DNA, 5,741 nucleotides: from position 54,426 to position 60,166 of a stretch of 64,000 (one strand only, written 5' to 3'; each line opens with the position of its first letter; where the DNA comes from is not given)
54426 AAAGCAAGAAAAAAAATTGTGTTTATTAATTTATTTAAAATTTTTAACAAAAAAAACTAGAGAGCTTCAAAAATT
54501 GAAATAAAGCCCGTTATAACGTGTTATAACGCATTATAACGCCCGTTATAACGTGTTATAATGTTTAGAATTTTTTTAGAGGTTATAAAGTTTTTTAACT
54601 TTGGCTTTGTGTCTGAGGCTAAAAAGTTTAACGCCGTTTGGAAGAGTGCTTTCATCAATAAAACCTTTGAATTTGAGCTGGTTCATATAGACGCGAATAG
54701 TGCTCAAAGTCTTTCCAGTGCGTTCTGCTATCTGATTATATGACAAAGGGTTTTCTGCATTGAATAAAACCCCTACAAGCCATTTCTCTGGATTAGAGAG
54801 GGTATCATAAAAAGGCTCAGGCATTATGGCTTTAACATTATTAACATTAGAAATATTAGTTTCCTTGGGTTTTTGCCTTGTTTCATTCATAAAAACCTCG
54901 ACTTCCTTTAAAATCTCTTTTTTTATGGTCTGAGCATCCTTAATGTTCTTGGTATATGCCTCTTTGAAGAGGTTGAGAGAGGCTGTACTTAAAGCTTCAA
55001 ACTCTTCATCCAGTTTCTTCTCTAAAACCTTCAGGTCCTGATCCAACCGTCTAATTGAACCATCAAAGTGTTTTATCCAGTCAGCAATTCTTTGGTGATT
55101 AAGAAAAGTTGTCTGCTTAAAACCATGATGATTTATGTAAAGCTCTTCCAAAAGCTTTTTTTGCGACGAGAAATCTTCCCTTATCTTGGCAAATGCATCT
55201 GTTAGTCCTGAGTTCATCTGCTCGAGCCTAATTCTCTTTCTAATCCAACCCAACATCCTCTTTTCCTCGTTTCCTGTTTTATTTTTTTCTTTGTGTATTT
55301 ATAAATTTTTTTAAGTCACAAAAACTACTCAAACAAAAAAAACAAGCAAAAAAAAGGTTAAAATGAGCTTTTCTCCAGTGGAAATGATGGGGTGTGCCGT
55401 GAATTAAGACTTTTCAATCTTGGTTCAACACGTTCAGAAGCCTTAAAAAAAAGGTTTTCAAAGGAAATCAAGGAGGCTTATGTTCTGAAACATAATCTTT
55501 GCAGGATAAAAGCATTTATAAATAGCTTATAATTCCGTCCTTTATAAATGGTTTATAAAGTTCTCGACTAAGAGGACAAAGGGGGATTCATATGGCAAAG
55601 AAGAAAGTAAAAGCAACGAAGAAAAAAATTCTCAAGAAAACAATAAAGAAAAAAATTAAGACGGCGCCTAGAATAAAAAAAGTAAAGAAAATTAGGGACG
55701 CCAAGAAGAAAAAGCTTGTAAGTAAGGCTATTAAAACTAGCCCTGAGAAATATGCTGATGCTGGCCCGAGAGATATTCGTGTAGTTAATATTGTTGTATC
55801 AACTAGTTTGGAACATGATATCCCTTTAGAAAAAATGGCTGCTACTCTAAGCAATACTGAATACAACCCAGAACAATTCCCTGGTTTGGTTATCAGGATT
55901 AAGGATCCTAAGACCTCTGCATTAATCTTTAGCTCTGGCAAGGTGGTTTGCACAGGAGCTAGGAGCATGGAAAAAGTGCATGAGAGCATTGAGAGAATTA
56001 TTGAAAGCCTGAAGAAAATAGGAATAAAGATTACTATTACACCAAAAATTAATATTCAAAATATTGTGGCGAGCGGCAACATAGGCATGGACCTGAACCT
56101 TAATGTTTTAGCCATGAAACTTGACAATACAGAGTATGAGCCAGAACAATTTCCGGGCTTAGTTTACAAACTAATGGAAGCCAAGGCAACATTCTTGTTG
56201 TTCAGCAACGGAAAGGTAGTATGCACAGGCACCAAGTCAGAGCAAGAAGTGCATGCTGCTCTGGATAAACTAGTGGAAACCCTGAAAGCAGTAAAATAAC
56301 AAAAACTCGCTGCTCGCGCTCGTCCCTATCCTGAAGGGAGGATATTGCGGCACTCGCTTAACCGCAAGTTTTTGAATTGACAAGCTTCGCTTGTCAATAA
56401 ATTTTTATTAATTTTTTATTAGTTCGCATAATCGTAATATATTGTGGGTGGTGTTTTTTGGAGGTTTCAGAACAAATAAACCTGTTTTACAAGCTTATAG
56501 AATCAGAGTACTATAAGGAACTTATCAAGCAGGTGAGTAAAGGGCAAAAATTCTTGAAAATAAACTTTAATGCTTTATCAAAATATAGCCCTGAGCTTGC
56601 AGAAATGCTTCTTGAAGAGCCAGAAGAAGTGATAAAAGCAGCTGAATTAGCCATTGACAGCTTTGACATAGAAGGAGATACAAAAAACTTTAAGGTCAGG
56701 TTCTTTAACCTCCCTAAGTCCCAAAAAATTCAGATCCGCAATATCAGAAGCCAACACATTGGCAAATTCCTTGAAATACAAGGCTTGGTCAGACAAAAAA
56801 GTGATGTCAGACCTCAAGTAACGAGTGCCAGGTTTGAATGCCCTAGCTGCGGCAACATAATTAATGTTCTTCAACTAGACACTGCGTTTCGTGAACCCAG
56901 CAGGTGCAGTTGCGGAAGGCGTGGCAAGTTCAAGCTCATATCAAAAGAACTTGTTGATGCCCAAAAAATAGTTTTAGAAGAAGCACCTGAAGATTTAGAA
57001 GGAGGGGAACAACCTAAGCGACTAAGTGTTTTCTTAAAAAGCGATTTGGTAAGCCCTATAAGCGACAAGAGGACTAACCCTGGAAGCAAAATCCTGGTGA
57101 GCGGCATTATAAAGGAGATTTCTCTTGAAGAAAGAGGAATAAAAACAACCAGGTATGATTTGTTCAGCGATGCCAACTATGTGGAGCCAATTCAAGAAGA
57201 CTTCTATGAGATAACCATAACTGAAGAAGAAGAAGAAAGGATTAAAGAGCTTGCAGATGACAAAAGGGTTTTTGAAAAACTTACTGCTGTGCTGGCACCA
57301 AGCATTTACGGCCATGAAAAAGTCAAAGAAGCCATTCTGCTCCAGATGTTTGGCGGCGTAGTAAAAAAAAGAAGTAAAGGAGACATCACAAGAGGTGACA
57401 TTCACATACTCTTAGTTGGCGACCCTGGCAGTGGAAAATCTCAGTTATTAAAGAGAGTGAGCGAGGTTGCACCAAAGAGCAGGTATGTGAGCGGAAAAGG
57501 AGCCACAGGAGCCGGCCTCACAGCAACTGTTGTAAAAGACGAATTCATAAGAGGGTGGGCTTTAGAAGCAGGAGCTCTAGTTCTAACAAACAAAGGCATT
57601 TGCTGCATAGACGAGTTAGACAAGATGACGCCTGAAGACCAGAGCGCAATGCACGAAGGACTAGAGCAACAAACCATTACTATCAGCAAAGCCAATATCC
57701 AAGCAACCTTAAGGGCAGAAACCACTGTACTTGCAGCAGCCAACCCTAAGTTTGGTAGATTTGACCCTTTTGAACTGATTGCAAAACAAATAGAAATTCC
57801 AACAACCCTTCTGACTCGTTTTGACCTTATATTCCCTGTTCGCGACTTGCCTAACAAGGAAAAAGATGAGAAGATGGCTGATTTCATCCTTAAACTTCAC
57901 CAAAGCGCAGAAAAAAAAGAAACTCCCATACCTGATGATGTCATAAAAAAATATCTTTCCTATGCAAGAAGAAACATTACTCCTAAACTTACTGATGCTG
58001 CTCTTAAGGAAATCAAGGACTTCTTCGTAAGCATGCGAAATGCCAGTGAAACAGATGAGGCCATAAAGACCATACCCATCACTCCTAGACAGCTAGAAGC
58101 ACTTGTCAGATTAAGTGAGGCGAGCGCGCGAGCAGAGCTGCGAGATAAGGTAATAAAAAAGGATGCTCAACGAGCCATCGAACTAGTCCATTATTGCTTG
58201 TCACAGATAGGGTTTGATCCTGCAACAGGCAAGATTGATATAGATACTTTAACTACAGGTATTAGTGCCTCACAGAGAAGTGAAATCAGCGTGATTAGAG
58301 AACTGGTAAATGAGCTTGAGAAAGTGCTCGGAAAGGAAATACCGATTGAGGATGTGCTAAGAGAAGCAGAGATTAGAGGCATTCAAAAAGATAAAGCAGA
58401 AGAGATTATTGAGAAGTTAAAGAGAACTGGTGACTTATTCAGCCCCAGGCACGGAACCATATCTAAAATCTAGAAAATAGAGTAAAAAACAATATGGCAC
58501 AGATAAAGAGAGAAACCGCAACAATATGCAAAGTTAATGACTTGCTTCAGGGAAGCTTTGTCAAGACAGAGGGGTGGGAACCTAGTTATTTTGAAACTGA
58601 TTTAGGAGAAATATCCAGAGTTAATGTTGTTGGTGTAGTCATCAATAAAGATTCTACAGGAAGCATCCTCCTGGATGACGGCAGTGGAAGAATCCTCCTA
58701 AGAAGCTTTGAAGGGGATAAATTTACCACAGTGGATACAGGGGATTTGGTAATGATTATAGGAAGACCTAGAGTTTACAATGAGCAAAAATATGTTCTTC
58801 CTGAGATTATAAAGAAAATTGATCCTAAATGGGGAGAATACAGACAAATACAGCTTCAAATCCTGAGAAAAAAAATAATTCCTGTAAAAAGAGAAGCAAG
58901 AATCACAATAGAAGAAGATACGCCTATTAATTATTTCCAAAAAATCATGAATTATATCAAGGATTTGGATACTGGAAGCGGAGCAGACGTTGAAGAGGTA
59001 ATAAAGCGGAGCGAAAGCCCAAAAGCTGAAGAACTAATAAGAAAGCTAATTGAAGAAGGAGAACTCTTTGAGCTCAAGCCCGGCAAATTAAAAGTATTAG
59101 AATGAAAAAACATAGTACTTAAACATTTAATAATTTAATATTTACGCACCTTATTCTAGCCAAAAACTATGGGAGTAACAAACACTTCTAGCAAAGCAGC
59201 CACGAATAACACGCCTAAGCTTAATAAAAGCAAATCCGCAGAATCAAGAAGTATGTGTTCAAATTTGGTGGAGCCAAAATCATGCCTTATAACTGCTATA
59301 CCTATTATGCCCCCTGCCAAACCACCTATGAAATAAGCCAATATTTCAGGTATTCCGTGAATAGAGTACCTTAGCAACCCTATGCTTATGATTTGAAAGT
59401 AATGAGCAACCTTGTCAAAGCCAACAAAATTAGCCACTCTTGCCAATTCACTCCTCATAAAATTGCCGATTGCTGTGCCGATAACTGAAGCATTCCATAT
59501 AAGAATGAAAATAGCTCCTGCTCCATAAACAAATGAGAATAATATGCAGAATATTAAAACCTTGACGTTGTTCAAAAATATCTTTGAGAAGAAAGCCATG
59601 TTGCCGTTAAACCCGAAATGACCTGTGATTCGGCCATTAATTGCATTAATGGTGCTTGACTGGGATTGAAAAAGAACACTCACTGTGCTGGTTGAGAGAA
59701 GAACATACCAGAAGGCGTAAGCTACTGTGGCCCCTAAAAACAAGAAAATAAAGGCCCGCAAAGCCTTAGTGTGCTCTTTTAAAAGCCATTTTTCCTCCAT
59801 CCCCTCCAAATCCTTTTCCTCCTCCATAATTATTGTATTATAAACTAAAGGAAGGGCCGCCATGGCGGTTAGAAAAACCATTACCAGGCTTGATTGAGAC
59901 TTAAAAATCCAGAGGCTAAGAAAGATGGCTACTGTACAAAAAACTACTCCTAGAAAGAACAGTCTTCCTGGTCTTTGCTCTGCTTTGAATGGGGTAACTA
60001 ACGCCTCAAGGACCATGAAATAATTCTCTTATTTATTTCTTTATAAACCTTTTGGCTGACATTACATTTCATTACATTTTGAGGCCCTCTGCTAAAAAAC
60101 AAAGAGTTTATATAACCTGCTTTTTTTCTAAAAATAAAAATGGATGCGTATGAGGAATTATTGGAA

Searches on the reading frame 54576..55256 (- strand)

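Call 58: search_protein_families(library=pfam, proteins=[window:54576-55256:-], max_evalue=0.001)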
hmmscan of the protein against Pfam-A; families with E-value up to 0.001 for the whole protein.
window:54576-55256:- (226 aa): 2 families
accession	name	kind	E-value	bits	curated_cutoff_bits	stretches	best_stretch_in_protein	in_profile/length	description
PF13412.12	HTH_24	-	9.9e-05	22.3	21.9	1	169-200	16-47/48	Winged helix-turn-helix DNA-binding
PF03444.21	HrcA_DNA-bdg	-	0.00027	21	21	0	31-79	5-51/79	Winged helix-turn-helix transcription repressor, HrcA DNA-binding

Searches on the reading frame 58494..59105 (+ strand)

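Call 58: search_protein_families(library=pfam, proteins=[window:58494-59105:+], max_evalue=0.001)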
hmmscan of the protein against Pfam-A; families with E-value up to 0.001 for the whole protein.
window:58494-59105:+ (203 aa): 2 families
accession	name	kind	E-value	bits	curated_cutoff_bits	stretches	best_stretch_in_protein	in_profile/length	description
PF01336.31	tRNA_anti-codon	-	9.5e-05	22.7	27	1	43-100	1-65/75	OB-fold nucleic acid binding domain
PF16100.11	RMI2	-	0.00083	19.6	29.4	0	39-98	37-100/132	RecQ-mediated genome instability protein 2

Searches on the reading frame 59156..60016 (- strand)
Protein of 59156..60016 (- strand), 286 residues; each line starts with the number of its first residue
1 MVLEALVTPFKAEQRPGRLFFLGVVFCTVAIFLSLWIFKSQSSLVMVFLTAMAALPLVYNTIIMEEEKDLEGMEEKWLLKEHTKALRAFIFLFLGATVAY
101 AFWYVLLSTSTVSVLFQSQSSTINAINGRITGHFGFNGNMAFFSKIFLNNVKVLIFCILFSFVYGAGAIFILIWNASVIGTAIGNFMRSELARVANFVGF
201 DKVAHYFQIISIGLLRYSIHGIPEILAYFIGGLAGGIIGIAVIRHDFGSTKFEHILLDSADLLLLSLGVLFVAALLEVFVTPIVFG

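Call 58: search_protein_families(library=pfam, proteins=[window:59156-60016:-], max_evalue=0.001)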
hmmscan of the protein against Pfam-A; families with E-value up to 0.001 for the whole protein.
window:59156-60016:- (286 aa): 1 family
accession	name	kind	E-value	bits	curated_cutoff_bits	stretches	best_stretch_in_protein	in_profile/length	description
PF01944.22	SpoIIM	-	4.4e-14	53.2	26.9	1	90-282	3-163/163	Stage II sporulation protein M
